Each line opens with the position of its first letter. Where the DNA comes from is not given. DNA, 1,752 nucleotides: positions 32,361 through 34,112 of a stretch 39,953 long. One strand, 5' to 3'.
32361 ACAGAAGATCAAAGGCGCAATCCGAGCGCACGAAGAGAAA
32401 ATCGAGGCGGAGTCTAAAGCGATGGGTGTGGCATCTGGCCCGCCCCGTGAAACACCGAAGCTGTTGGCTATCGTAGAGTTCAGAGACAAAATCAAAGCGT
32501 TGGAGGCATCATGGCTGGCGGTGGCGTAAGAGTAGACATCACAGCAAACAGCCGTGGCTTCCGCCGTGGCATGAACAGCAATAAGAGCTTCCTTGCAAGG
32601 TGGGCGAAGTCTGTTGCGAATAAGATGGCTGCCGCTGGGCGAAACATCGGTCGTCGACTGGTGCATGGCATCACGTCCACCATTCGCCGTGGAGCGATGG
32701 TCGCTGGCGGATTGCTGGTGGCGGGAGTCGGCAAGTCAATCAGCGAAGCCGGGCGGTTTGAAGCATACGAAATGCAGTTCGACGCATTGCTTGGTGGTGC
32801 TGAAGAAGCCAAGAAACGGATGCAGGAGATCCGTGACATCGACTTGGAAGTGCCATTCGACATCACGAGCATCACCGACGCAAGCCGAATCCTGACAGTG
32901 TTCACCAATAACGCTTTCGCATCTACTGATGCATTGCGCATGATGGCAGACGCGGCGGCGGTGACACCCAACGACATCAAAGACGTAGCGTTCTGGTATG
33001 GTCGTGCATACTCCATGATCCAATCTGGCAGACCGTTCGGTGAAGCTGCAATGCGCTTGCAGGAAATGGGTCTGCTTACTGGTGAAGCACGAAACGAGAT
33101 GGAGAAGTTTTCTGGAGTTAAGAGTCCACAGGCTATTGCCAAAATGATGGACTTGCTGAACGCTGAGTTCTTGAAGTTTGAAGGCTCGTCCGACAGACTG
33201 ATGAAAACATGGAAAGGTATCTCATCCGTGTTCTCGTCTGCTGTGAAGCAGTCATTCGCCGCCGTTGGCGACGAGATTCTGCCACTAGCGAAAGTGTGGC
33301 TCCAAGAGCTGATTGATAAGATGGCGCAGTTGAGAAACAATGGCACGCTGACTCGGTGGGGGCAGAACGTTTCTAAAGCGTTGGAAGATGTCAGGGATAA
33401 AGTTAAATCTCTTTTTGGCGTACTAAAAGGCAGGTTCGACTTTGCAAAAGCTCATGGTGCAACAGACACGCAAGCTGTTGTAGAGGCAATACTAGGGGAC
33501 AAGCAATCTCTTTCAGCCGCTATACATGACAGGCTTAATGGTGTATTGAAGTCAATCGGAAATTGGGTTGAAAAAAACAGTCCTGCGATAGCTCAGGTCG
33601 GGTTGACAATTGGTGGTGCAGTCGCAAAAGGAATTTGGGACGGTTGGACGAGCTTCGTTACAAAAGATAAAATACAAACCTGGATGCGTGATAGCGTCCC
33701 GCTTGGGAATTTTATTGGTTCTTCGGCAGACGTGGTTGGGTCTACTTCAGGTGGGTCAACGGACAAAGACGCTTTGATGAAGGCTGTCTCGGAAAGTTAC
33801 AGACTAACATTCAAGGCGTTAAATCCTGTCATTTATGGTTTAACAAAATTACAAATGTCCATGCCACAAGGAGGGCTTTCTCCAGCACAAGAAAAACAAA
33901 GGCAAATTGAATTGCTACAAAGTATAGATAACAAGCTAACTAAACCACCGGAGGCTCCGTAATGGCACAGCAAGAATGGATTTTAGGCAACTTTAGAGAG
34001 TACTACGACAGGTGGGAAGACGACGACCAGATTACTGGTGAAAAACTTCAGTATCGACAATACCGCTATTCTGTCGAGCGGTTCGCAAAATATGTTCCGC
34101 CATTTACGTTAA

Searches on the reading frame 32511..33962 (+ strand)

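Call 14: search_protein_families(library=pfam, proteins=[window:32511-33962:+], max_evalue=0.01)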
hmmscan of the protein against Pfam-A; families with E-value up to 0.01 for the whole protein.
window:32511-33962:+ (483 aa): 1 family
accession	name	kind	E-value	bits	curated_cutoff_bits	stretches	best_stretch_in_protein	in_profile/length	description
PF20155.4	TMP_3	-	0.0072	16.5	41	0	80-148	7-75/192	Tape measure protein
